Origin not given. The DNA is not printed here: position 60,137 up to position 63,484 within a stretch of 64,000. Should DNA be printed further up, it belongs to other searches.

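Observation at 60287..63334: Two complete GspE/PilB secretion-ATPase modules fused in one polypeptide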

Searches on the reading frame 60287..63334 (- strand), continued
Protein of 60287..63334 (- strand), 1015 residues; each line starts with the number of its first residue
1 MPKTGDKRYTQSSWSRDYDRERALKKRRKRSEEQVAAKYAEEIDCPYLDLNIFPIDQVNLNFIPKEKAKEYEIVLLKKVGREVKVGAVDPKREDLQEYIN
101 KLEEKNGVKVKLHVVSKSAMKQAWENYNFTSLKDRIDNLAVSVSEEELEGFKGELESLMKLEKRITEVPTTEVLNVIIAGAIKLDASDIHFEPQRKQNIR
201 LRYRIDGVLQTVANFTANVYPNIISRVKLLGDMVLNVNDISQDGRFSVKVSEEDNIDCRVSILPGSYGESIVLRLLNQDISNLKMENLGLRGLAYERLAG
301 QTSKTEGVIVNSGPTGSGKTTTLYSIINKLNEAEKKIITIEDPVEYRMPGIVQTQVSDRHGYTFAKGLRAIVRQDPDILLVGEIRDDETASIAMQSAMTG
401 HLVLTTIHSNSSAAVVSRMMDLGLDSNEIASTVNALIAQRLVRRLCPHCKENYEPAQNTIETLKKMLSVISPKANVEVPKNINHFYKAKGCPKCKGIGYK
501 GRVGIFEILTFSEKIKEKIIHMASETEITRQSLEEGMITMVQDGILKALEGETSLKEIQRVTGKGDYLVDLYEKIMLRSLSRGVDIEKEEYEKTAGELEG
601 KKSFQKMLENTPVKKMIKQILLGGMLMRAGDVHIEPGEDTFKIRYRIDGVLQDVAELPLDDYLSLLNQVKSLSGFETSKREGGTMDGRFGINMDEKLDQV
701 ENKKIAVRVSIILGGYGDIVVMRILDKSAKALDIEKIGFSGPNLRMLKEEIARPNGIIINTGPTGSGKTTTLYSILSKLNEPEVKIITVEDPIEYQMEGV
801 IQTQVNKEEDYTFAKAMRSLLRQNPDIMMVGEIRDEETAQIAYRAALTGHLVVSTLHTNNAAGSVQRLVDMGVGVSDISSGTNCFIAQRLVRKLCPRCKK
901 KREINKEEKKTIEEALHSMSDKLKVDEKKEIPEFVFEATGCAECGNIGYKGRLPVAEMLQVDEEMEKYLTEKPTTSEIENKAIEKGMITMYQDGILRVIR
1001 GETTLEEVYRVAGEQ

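Call 9: find_homologous_proteins(query=window:60287-63334:-, max_evalue=1e-30)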
Query window:60287-63334:- (1015 aa): 8000 proteins with E <= 1e-30 among 8000 candidates; the best 120 are listed.
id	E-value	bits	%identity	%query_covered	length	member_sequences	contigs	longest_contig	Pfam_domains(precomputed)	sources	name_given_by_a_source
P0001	0.0e+0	1961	100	88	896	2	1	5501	PF13173.13,PF13086.13,PF00437.27,PF13245.13,PF00004.36,PF13401.13,PF01637.25,PF04851.22,PF02492.26,PF00005.34,PF12775.14,PF25199.2,PF20720.4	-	-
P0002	0.0e+0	1609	70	100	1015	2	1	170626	PF13173.13,PF05157.21,PF02492.26,PF00437.27,PF00005.34,PF12775.14,PF13401.13,PF25199.2,PF04851.22,PF20720.4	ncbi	-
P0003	0.0e+0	1531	49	99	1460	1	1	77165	PF13173.13,PF00270.36,PF16796.12,PF13662.13,PF13604.13,PF00485.25,PF13671.13,PF00004.36,PF13401.13,PF13238.13,PF07728.21,PF04851.22,PF13191.13,PF03205.21,PF02492.26,PF01580.25,PF25199.2,PF03266.22,PF00437.27,PF13245.13,PF13555.13,PF14532.13,PF01637.25,PF03215.22,PF05157.21,PF01935.24,PF00005.34,PF12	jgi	-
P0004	0.0e+0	1397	62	100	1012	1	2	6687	PF13173.13,PF05157.21,PF13086.13,PF00437.27,PF00005.34,PF12775.14,PF13401.13,PF25199.2,PF04851.22,PF20720.4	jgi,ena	-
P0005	0.0e+0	1366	59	100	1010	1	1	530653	PF05157.21,PF13086.13,PF00437.27,PF13401.13,PF25199.2,PF04851.22,PF20720.4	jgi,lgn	-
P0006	0.0e+0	1366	60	100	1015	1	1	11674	PF05157.21,PF00437.27,PF00005.34,PF12775.14,PF13555.13,PF13401.13,PF25199.2,PF04851.22,PF20720.4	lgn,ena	-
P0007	0.0e+0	1364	62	97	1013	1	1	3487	PF05157.21,PF00437.27,PF00005.34,PF12775.14,PF13401.13,PF25199.2,PF04851.22,PF20720.4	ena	-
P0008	0.0e+0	1364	61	98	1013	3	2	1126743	PF05157.21,PF07724.21,PF00437.27,PF00005.34,PF12775.14,PF13555.13,PF13401.13,PF25199.2,PF04851.22,PF20720.4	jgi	jgi:type IV pilus assembly protein PilB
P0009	0.0e+0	1350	59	100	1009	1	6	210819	PF13173.13,PF02492.26,PF00437.27,PF00005.34,PF12775.14,PF13401.13,PF01637.25,PF25199.2,PF04851.22,PF20720.4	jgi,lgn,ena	-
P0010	0.0e+0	1344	59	98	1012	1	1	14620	PF13173.13,PF05157.21,PF00437.27,PF13401.13,PF25199.2,PF04851.22,PF20720.4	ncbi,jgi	-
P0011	0.0e+0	1343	60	100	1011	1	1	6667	PF05157.21,PF00437.27,PF13401.13,PF25199.2,PF04851.22,PF20720.4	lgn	-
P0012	0.0e+0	1341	58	100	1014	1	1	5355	PF05157.21,PF00437.27,PF12775.14,PF13555.13,PF13401.13,PF25199.2,PF04851.22,PF20720.4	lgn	-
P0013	0.0e+0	1339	59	100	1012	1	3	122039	PF05157.21,PF13086.13,PF00437.27,PF13401.13,PF25199.2,PF04851.22,PF20720.4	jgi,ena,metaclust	metaclust:\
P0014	0.0e+0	1338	58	100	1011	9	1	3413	PF05157.21,PF00437.27,PF00005.34,PF13401.13,PF25199.2,PF04851.22,PF20720.4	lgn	-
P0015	0.0e+0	1338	58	100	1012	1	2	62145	PF05157.21,PF02492.26,PF00437.27,PF13401.13,PF25199.2,PF04851.22,PF20720.4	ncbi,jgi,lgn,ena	-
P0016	0.0e+0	1332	57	100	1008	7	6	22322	PF05157.21,PF13086.13,PF16796.12,PF00437.27,PF13401.13,PF25199.2,PF04851.22,PF20720.4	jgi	jgi:type II secretory ATPase GspE/PulE/Tfp pilus assembly ATPase PilB-like protein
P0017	0.0e+0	1332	57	100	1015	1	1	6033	PF13173.13,PF05157.21,PF02492.26,PF00437.27,PF00004.36,PF13401.13,PF25199.2,PF04851.22,PF20720.4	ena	-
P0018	0.0e+0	1331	58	100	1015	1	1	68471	PF13173.13,PF05157.21,PF02492.26,PF00437.27,PF12775.14,PF13245.13,PF00004.36,PF13401.13,PF25199.2,PF04851.22,PF20720.4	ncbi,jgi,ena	-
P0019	0.0e+0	1330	57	100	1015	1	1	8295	PF13173.13,PF00437.27,PF00485.25,PF13245.13,PF00004.36,PF13401.13,PF04851.22,PF05157.21,PF02492.26,PF00005.34,PF25199.2,PF20720.4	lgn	-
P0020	0.0e+0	1330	57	99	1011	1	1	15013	PF13173.13,PF05157.21,PF00437.27,PF00004.36,PF13401.13,PF25199.2,PF04851.22,PF20720.4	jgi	-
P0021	0.0e+0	1327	57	99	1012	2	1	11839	PF13173.13,PF05157.21,PF00437.27,PF00004.36,PF13401.13,PF25199.2,PF04851.22,PF20720.4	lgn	-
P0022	0.0e+0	1327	57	100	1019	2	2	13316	PF13173.13,PF05157.21,PF07724.21,PF00437.27,PF13401.13,PF25199.2,PF04851.22,PF20720.4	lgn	-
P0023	0.0e+0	1326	58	98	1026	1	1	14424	PF13173.13,PF00437.27,PF13604.13,PF13245.13,PF13555.13,PF00004.36,PF13401.13,PF04851.22,PF05157.21,PF07724.21,PF00005.34,PF25199.2,PF20720.4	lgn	-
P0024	0.0e+0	1324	57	100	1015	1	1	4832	PF13173.13,PF05157.21,PF02492.26,PF00437.27,PF00005.34,PF13245.13,PF00004.36,PF13401.13,PF25199.2,PF04851.22,PF20720.4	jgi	-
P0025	0.0e+0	1314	56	100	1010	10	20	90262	PF05157.21,PF00437.27,PF13401.13,PF25199.2,PF04851.22,PF20720.4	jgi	jgi:type IV pilus assembly protein PilB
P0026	0.0e+0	1314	57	100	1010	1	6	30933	PF13173.13,PF05157.21,PF13086.13,PF00437.27,PF13401.13,PF25199.2,PF04851.22,PF20720.4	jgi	jgi:type IV pilus assembly protein PilB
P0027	0.0e+0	1314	58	98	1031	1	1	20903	PF13173.13,PF00437.27,PF13604.13,PF13245.13,PF13555.13,PF00004.36,PF13401.13,PF04851.22,PF05157.21,PF07724.21,PF00005.34,PF25199.2,PF20720.4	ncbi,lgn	-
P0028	0.0e+0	1313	58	96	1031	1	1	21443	PF13173.13,PF05157.21,PF00437.27,PF13604.13,PF00005.34,PF13245.13,PF13555.13,PF13401.13,PF25199.2,PF04851.22,PF20720.4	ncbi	-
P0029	0.0e+0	1313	59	96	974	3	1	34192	PF13173.13,PF05157.21,PF02492.26,PF00437.27,PF00005.34,PF00004.36,PF13401.13,PF25199.2,PF04851.22,PF20720.4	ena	-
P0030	0.0e+0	1311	57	100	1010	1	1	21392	PF13173.13,PF05157.21,PF13086.13,PF02492.26,PF00437.27,PF12775.14,PF13401.13,PF25199.2,PF04851.22,PF20720.4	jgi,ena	-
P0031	0.0e+0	1309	58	99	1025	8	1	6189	PF13173.13,PF00437.27,PF12775.14,PF13401.13,PF25199.2,PF04851.22,PF20720.4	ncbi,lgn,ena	-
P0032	0.0e+0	1296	56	99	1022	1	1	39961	PF13173.13,PF00437.27,PF00004.36,PF13401.13,PF03215.22,PF04851.22,PF05157.21,PF02492.26,PF00005.34,PF12775.14,PF25199.2,PF20720.4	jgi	-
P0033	0.0e+0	1291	57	99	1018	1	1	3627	PF13173.13,PF05157.21,PF02492.26,PF16796.12,PF00437.27,PF13604.13,PF12775.14,PF13401.13,PF25199.2,PF04851.22,PF20720.4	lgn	-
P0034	0.0e+0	1288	57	100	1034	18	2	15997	PF13173.13,PF05157.21,PF02492.26,PF00437.27,PF12775.14,PF13401.13,PF25199.2,PF04851.22,PF20720.4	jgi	jgi:type II secretory ATPase GspE/PulE/Tfp pilus assembly ATPase PilB-like protein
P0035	0.0e+0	1286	57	98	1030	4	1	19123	PF13173.13,PF05157.21,PF00437.27,PF12775.14,PF00004.36,PF13401.13,PF03215.22,PF25199.2,PF04851.22,PF20720.4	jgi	jgi:type IV pilus assembly protein PilB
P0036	0.0e+0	1283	57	98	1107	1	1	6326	PF13173.13,PF05157.21,PF00437.27,PF24883.3,PF00005.34,PF12775.14,PF00004.36,PF13401.13,PF25199.2,PF04851.22,PF20720.4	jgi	jgi:type II secretory ATPase GspE/PulE/Tfp pilus assembly ATPase PilB-like protein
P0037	0.0e+0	1283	56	98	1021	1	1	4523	PF13173.13,PF05157.21,PF00437.27,PF13604.13,PF13401.13,PF25199.2,PF04851.22,PF20720.4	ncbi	-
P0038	0.0e+0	1282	56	99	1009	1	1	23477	PF05157.21,PF13086.13,PF02492.26,PF00437.27,PF13401.13,PF25199.2,PF20720.4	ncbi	-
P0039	0.0e+0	1281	57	99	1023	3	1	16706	PF13173.13,PF05157.21,PF02492.26,PF00437.27,PF00005.34,PF12775.14,PF13401.13,PF25199.2,PF04851.22,PF20720.4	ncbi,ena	-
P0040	0.0e+0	1277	56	100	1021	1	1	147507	PF13173.13,PF00437.27,PF00005.34,PF12775.14,PF13555.13,PF00004.36,PF13401.13,PF25199.2,PF04851.22,PF20720.4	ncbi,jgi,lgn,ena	-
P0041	0.0e+0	1274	56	100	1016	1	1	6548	PF13173.13,PF02492.26,PF00437.27,PF12775.14,PF13401.13,PF25199.2,PF04851.22,PF20720.4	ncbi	-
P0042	0.0e+0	1274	55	100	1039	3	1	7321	PF13173.13,PF05157.21,PF02492.26,PF00270.36,PF00437.27,PF00004.36,PF13401.13,PF01637.25,PF25199.2,PF04851.22,PF20720.4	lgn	-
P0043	0.0e+0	1273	55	98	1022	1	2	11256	PF13173.13,PF05157.21,PF00437.27,PF00005.34,PF12775.14,PF00004.36,PF13401.13,PF25199.2,PF04851.22,PF20720.4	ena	-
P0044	0.0e+0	1273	56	100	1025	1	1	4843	PF13173.13,PF02492.26,PF00437.27,PF12775.14,PF00004.36,PF13401.13,PF25199.2,PF04851.22,PF20720.4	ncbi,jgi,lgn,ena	-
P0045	0.0e+0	1272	56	100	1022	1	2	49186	PF13173.13,PF13086.13,PF00437.27,PF00004.36,PF13401.13,PF04851.22,PF13191.13,PF02492.26,PF07724.21,PF12775.14,PF25199.2,PF20720.4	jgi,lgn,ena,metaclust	metaclust:\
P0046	0.0e+0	1272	56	98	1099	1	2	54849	PF13173.13,PF05157.21,PF00437.27,PF24883.3,PF00005.34,PF12775.14,PF00004.36,PF13401.13,PF25199.2,PF04851.22,PF20720.4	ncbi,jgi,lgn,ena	-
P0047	0.0e+0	1271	58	98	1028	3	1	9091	PF13173.13,PF02492.26,PF00437.27,PF00005.34,PF12775.14,PF00004.36,PF13401.13,PF25199.2,PF04851.22,PF20720.4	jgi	-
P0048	0.0e+0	1270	56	99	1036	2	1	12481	PF13173.13,PF02492.26,PF00437.27,PF12775.14,PF13401.13,PF25199.2,PF04851.22,PF20720.4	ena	-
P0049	0.0e+0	1268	56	98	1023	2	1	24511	PF05157.21,PF00437.27,PF00005.34,PF00004.36,PF13401.13,PF25199.2,PF20720.4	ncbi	-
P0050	0.0e+0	1268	56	99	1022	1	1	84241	PF13173.13,PF13086.13,PF00437.27,PF00004.36,PF13401.13,PF01637.25,PF04851.22,PF02492.26,PF24883.3,PF00005.34,PF12775.14,PF25199.2,PF20720.4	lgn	-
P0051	0.0e+0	1267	56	98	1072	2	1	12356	PF13173.13,PF05157.21,PF00437.27,PF13401.13,PF25199.2,PF04851.22,PF20720.4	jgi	-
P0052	0.0e+0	1267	57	98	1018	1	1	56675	PF13173.13,PF00437.27,PF01935.24,PF00004.36,PF13401.13,PF25199.2,PF04851.22,PF20720.4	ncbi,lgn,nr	ncbi:MAG: GspE/PulE family protein [Patescibacteria group bacterium]|nr:GspE/PulE family protein [Pa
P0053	0.0e+0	1267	56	98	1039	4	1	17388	PF13173.13,PF05157.21,PF00437.27,PF13604.13,PF12775.14,PF13555.13,PF13401.13,PF25199.2,PF04851.22,PF20720.4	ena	-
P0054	0.0e+0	1266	56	100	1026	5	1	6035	PF13173.13,PF00437.27,PF12775.14,PF13401.13,PF25199.2,PF04851.22,PF20720.4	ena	-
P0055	0.0e+0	1266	56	100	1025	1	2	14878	PF13173.13,PF02492.26,PF00437.27,PF12775.14,PF00004.36,PF13401.13,PF25199.2,PF04851.22,PF20720.4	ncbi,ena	-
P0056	0.0e+0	1266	55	100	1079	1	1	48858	PF13173.13,PF05157.21,PF00437.27,PF13555.13,PF13401.13,PF25199.2,PF20720.4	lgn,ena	-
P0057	0.0e+0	1262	56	99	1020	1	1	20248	PF13173.13,PF05157.21,PF00437.27,PF25199.2,PF04851.22,PF20720.4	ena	-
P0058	0.0e+0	1259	57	96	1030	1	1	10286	PF05157.21,PF00437.27,PF13555.13,PF13401.13,PF25199.2,PF04851.22,PF20720.4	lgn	-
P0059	0.0e+0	1259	56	98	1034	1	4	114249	PF05157.21,PF00437.27,PF13401.13,PF25199.2,PF04851.22,PF20720.4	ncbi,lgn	-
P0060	0.0e+0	1256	56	99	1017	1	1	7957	PF13173.13,PF02492.26,PF00437.27,PF00005.34,PF12775.14,PF00004.36,PF13401.13,PF25199.2,PF04851.22,PF20720.4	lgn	-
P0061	0.0e+0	1255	55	99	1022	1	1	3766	PF13173.13,PF00437.27,PF00005.34,PF12775.14,PF00004.36,PF13401.13,PF25199.2,PF04851.22,PF20720.4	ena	-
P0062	0.0e+0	1253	55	100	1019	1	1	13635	PF05157.21,PF00437.27,PF12775.14,PF00004.36,PF13401.13,PF25199.2,PF04851.22,PF20720.4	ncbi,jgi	-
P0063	0.0e+0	1249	56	98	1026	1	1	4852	PF13173.13,PF02492.26,PF00437.27,PF12775.14,PF00004.36,PF13401.13,PF25199.2,PF04851.22,PF20720.4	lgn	-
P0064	0.0e+0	1246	55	98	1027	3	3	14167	PF13173.13,PF02492.26,PF00437.27,PF13604.13,PF13401.13,PF01637.25,PF25199.2,PF04851.22,PF20720.4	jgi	jgi:type IV pilus assembly protein PilB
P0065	0.0e+0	1246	54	100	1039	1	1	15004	PF13173.13,PF00437.27,PF12775.14,PF00004.36,PF13401.13,PF25199.2,PF04851.22,PF20720.4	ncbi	-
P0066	0.0e+0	1240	55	100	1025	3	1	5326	PF13173.13,PF00437.27,PF12775.14,PF13401.13,PF25199.2,PF04851.22,PF20720.4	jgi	-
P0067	0.0e+0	1233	55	100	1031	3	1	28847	PF13173.13,PF13086.13,PF00437.27,PF13604.13,PF13555.13,PF00004.36,PF13401.13,PF01637.25,PF04851.22,PF13191.13,PF03205.21,PF05157.21,PF00005.34,PF12775.14,PF25199.2,PF20720.4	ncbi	-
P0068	0.0e+0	1230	55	95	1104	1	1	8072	PF05157.21,PF00437.27,PF12775.14,PF00004.36,PF13401.13,PF25199.2,PF04851.22,PF20720.4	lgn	-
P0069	0.0e+0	1230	54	98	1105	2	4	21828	PF05157.21,PF00437.27,PF12775.14,PF00004.36,PF13401.13,PF25199.2,PF04851.22,PF20720.4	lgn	-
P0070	0.0e+0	1227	54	99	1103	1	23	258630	PF05157.21,PF02492.26,PF00437.27,PF12775.14,PF13401.13,PF25199.2,PF04851.22,PF20720.4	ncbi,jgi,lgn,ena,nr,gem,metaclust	ncbi:type II/IV secretion system protein [bacterium]|jgi:type II secretory ATPase GspE/PulE/Tfp pilu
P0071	0.0e+0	1226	54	99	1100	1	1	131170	PF02492.26,PF00437.27,PF12775.14,PF13401.13,PF25199.2,PF04851.22,PF20720.4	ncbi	-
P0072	0.0e+0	1226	54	96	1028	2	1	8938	PF05157.21,PF00437.27,PF13401.13,PF25199.2,PF20720.4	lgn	-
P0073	0.0e+0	1225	54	96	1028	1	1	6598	PF05157.21,PF00437.27,PF13401.13,PF25199.2,PF20720.4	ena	-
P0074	0.0e+0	1223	54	100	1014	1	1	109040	PF13173.13,PF00437.27,PF13604.13,PF13555.13,PF13401.13,PF01637.25,PF04851.22,PF13191.13,PF05157.21,PF00005.34,PF12775.14,PF25199.2,PF20720.4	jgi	jgi:type IV pilus assembly protein PilB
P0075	0.0e+0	1223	54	99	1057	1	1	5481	PF05157.21,PF06414.19,PF00437.27,PF12775.14,PF13401.13,PF25199.2,PF04851.22,PF20720.4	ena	-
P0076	0.0e+0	1222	54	99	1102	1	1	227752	PF05157.21,PF02492.26,PF00437.27,PF12775.14,PF13401.13,PF25199.2,PF04851.22,PF20720.4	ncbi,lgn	-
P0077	0.0e+0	1222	55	100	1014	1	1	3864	PF13173.13,PF05157.21,PF00437.27,PF13604.13,PF12775.14,PF13555.13,PF00004.36,PF13401.13,PF25199.2,PF04851.22,PF20720.4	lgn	-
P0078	0.0e+0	1221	54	98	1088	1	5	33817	PF05157.21,PF00437.27,PF12775.14,PF00004.36,PF13401.13,PF25199.2,PF04851.22,PF20720.4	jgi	jgi:type II secretory ATPase GspE/PulE/Tfp pilus assembly ATPase PilB-like protein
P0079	0.0e+0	1217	53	99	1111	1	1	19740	PF05157.21,PF00437.27,PF00004.36,PF13401.13,PF25199.2,PF04851.22,PF20720.4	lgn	-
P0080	0.0e+0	1217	55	100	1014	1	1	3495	PF13173.13,PF05157.21,PF00437.27,PF13604.13,PF12775.14,PF13555.13,PF00004.36,PF13401.13,PF25199.2,PF04851.22,PF20720.4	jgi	-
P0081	0.0e+0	1217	54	100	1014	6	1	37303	PF13173.13,PF00437.27,PF13604.13,PF13555.13,PF00004.36,PF13401.13,PF01637.25,PF04851.22,PF05157.21,PF00005.34,PF12775.14,PF25199.2,PF20720.4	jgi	jgi:type II secretory ATPase GspE/PulE/Tfp pilus assembly ATPase PilB-like protein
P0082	0.0e+0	1215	54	99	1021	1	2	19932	PF13173.13,PF13086.13,PF00437.27,PF13604.13,PF13245.13,PF13555.13,PF13401.13,PF01637.25,PF04851.22,PF05157.21,PF02492.26,PF24883.3,PF00005.34,PF12775.14,PF00910.29,PF25199.2,PF20720.4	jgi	-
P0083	0.0e+0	1214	55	100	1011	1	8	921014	PF13173.13,PF05157.21,PF00437.27,PF13604.13,PF13555.13,PF00004.36,PF13401.13,PF25199.2,PF04851.22,PF20720.4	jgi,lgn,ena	jgi:type IV pilus assembly protein PilB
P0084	0.0e+0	1214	55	100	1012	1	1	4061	PF13173.13,PF05157.21,PF00437.27,PF13604.13,PF12775.14,PF13555.13,PF00004.36,PF13401.13,PF25199.2,PF04851.22,PF20720.4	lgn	-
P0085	0.0e+0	1214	54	98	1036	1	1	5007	PF05157.21,PF00437.27,PF25199.2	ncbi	-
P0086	0.0e+0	1213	55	100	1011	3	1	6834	PF13173.13,PF00437.27,PF13604.13,PF13555.13,PF00004.36,PF13401.13,PF01637.25,PF04851.22,PF05157.21,PF00005.34,PF12775.14,PF25199.2,PF20720.4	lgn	-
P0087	0.0e+0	1212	55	98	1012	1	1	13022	PF13173.13,PF00437.27,PF13604.13,PF13555.13,PF00004.36,PF13401.13,PF01637.25,PF04851.22,PF05157.21,PF12775.14,PF25199.2,PF20720.4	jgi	jgi:type II secretory ATPase GspE/PulE/Tfp pilus assembly ATPase PilB-like protein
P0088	0.0e+0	1211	55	100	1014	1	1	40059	PF13173.13,PF05157.21,PF00437.27,PF13604.13,PF12775.14,PF13555.13,PF00004.36,PF13401.13,PF25199.2,PF04851.22,PF20720.4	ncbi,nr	ncbi:MAG TPA: GspE/PulE family protein [Candidatus Bathyarchaeia archaeon]|nr:GspE/PulE family prote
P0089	0.0e+0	1211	54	99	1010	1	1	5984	PF13173.13,PF16796.12,PF00437.27,PF13604.13,PF13245.13,PF13555.13,PF13401.13,PF01637.25,PF04851.22,PF13191.13,PF05157.21,PF00005.34,PF12775.14,PF25199.2,PF20720.4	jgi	jgi:type II secretory ATPase GspE/PulE/Tfp pilus assembly ATPase PilB-like protein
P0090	0.0e+0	1211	54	100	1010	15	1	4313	PF13173.13,PF00437.27,PF13604.13,PF13555.13,PF00004.36,PF13401.13,PF01637.25,PF04851.22,PF13191.13,PF05157.21,PF00005.34,PF12775.14,PF25199.2,PF20720.4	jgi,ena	-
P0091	0.0e+0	1210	53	98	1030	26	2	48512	PF05157.21,PF00437.27,PF25199.2,PF20720.4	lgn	-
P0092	0.0e+0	1209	55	99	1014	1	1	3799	PF13173.13,PF05157.21,PF00437.27,PF13604.13,PF12775.14,PF13555.13,PF00004.36,PF13401.13,PF25199.2,PF04851.22,PF20720.4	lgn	-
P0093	0.0e+0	1208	54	98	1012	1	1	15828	PF13173.13,PF00437.27,PF13604.13,PF13555.13,PF13401.13,PF01637.25,PF04851.22,PF03205.21,PF05157.21,PF12775.14,PF25199.2,PF20720.4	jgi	jgi:type IV pilus assembly protein PilB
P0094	0.0e+0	1207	55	99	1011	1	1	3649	PF13173.13,PF00437.27,PF13604.13,PF13555.13,PF00004.36,PF13401.13,PF01637.25,PF04851.22,PF05157.21,PF02492.26,PF00005.34,PF12775.14,PF25199.2,PF20720.4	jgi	jgi:type II secretory ATPase GspE/PulE/Tfp pilus assembly ATPase PilB-like protein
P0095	0.0e+0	1207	54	98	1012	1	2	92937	PF13173.13,PF13086.13,PF00437.27,PF13604.13,PF13555.13,PF00004.36,PF13401.13,PF01637.25,PF04851.22,PF05157.21,PF12775.14,PF25199.2,PF20720.4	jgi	-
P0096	0.0e+0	1206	54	100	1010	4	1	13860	PF13173.13,PF00437.27,PF13604.13,PF13555.13,PF00004.36,PF13401.13,PF04851.22,PF13191.13,PF05157.21,PF00005.34,PF12775.14,PF25199.2,PF20720.4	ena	-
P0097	0.0e+0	1206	55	100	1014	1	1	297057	PF13173.13,PF05157.21,PF00437.27,PF13604.13,PF00005.34,PF13555.13,PF00004.36,PF13401.13,PF25199.2,PF04851.22,PF20720.4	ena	-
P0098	0.0e+0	1206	55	100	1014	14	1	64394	PF13173.13,PF05157.21,PF00437.27,PF13604.13,PF12775.14,PF13555.13,PF00004.36,PF13401.13,PF25199.2,PF04851.22,PF20720.4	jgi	jgi:type II secretory ATPase GspE/PulE/Tfp pilus assembly ATPase PilB-like protein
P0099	0.0e+0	1205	54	100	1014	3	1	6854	PF13173.13,PF05157.21,PF00437.27,PF13604.13,PF12775.14,PF13555.13,PF00004.36,PF13401.13,PF25199.2,PF04851.22,PF20720.4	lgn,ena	-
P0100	0.0e+0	1205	54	100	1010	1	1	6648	PF13173.13,PF00437.27,PF13604.13,PF13555.13,PF00004.36,PF13401.13,PF04851.22,PF13191.13,PF05157.21,PF00005.34,PF12775.14,PF25199.2,PF20720.4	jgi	-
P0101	0.0e+0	1205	54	100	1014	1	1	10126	PF13173.13,PF00437.27,PF13604.13,PF13555.13,PF00004.36,PF13401.13,PF01637.25,PF04851.22,PF05157.21,PF00005.34,PF12775.14,PF25199.2,PF20720.4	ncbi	-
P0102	0.0e+0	1204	53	100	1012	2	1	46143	PF13173.13,PF00437.27,PF13604.13,PF13555.13,PF00004.36,PF13401.13,PF01637.25,PF04851.22,PF03205.21,PF05157.21,PF12775.14,PF25199.2,PF20720.4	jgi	jgi:type II secretory ATPase GspE/PulE/Tfp pilus assembly ATPase PilB-like protein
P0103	0.0e+0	1203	55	98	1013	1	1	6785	PF13173.13,PF05157.21,PF00437.27,PF13604.13,PF12775.14,PF13555.13,PF00004.36,PF13401.13,PF25199.2,PF04851.22,PF20720.4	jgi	jgi:type II secretory ATPase GspE/PulE/Tfp pilus assembly ATPase PilB-like protein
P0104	0.0e+0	1203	54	99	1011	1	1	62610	PF13173.13,PF00437.27,PF13604.13,PF13555.13,PF00004.36,PF13401.13,PF01637.25,PF04851.22,PF05157.21,PF02492.26,PF00005.34,PF12775.14,PF25199.2,PF20720.4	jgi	jgi:type II secretory ATPase GspE/PulE/Tfp pilus assembly ATPase PilB-like protein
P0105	0.0e+0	1203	54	100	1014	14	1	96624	PF13173.13,PF05157.21,PF00437.27,PF13604.13,PF12775.14,PF13555.13,PF00004.36,PF13401.13,PF25199.2,PF04851.22,PF20720.4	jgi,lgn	jgi:type II secretory ATPase GspE/PulE/Tfp pilus assembly ATPase PilB-like protein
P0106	0.0e+0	1203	53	98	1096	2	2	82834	PF05157.21,PF00437.27,PF12775.14,PF00004.36,PF13401.13,PF25199.2,PF04851.22,PF20720.4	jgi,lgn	-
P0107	0.0e+0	1202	54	100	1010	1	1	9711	PF13173.13,PF00437.27,PF13662.13,PF13604.13,PF13245.13,PF13555.13,PF13401.13,PF01637.25,PF04851.22,PF13191.13,PF05157.21,PF00005.34,PF12775.14,PF25199.2,PF20720.4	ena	-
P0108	0.0e+0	1200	56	98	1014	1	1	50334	PF13173.13,PF00437.27,PF13662.13,PF13604.13,PF13555.13,PF00004.36,PF13401.13,PF04851.22,PF05157.21,PF00005.34,PF12775.14,PF25199.2,PF20720.4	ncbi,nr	ncbi:MAG: GspE/PulE family protein [Patescibacteria group bacterium]|nr:GspE/PulE family protein [Pa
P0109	0.0e+0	1199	54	100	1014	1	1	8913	PF13173.13,PF05157.21,PF00437.27,PF13604.13,PF12775.14,PF13555.13,PF00004.36,PF13401.13,PF25199.2,PF04851.22,PF20720.4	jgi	-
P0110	0.0e+0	1199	53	99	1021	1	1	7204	PF13173.13,PF00437.27,PF13604.13,PF13555.13,PF13401.13,PF04851.22,PF13191.13,PF05157.21,PF00005.34,PF12775.14,PF25199.2,PF20720.4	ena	-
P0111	0.0e+0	1198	54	100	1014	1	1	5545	PF13173.13,PF05157.21,PF00437.27,PF12775.14,PF13555.13,PF13401.13,PF25199.2,PF04851.22,PF20720.4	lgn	-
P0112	0.0e+0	1198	54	100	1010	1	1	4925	PF13173.13,PF16796.12,PF00437.27,PF13604.13,PF13245.13,PF13555.13,PF13401.13,PF04851.22,PF05157.21,PF00005.34,PF12775.14,PF25199.2,PF20720.4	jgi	jgi:type II secretory ATPase GspE/PulE/Tfp pilus assembly ATPase PilB-like protein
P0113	0.0e+0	1196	54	100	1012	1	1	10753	PF13173.13,PF00437.27,PF13604.13,PF13555.13,PF00004.36,PF13401.13,PF01637.25,PF03215.22,PF04851.22,PF05157.21,PF02492.26,PF00005.34,PF12775.14,PF25199.2,PF20720.4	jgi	jgi:type II secretory ATPase GspE/PulE/Tfp pilus assembly ATPase PilB-like protein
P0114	0.0e+0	1195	53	100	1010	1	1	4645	PF13173.13,PF16796.12,PF00437.27,PF13604.13,PF13245.13,PF13555.13,PF13401.13,PF04851.22,PF13191.13,PF05157.21,PF00005.34,PF12775.14,PF25199.2,PF20720.4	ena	-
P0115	0.0e+0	1194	54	98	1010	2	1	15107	PF13173.13,PF05157.21,PF00437.27,PF13604.13,PF00005.34,PF13555.13,PF00004.36,PF13401.13,PF25199.2,PF04851.22,PF20720.4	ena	-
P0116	0.0e+0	1194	53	100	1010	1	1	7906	PF13173.13,PF16796.12,PF00437.27,PF13604.13,PF13245.13,PF13555.13,PF13401.13,PF04851.22,PF05157.21,PF00005.34,PF12775.14,PF25199.2,PF20720.4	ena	-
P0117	0.0e+0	1193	45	97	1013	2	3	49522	PF13173.13,PF16796.12,PF00437.27,PF13604.13,PF13245.13,PF13555.13,PF00004.36,PF13401.13,PF01637.25,PF04851.22,PF02492.26,PF01935.24,PF00005.34,PF12775.14,PF13476.13,PF25199.2,PF20720.4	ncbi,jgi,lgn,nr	ncbi:MAG: GspE/PulE family protein [Patescibacteria group bacterium]|jgi:type IV pilus assembly prot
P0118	0.0e+0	1191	54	100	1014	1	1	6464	PF13173.13,PF00437.27,PF13604.13,PF13555.13,PF13401.13,PF01637.25,PF04851.22,PF05157.21,PF00005.34,PF12775.14,PF25199.2,PF20720.4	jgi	-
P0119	0.0e+0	1191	54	100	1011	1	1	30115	PF13173.13,PF00437.27,PF13604.13,PF13555.13,PF00004.36,PF13401.13,PF04851.22,PF05157.21,PF00005.34,PF12775.14,PF25199.2,PF20720.4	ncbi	-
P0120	0.0e+0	1190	54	100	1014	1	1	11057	PF13173.13,PF13086.13,PF00437.27,PF13604.13,PF13555.13,PF00004.36,PF13401.13,PF04851.22,PF03205.21,PF05157.21,PF02492.26,PF00005.34,PF12775.14,PF25199.2,PF20720.4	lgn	-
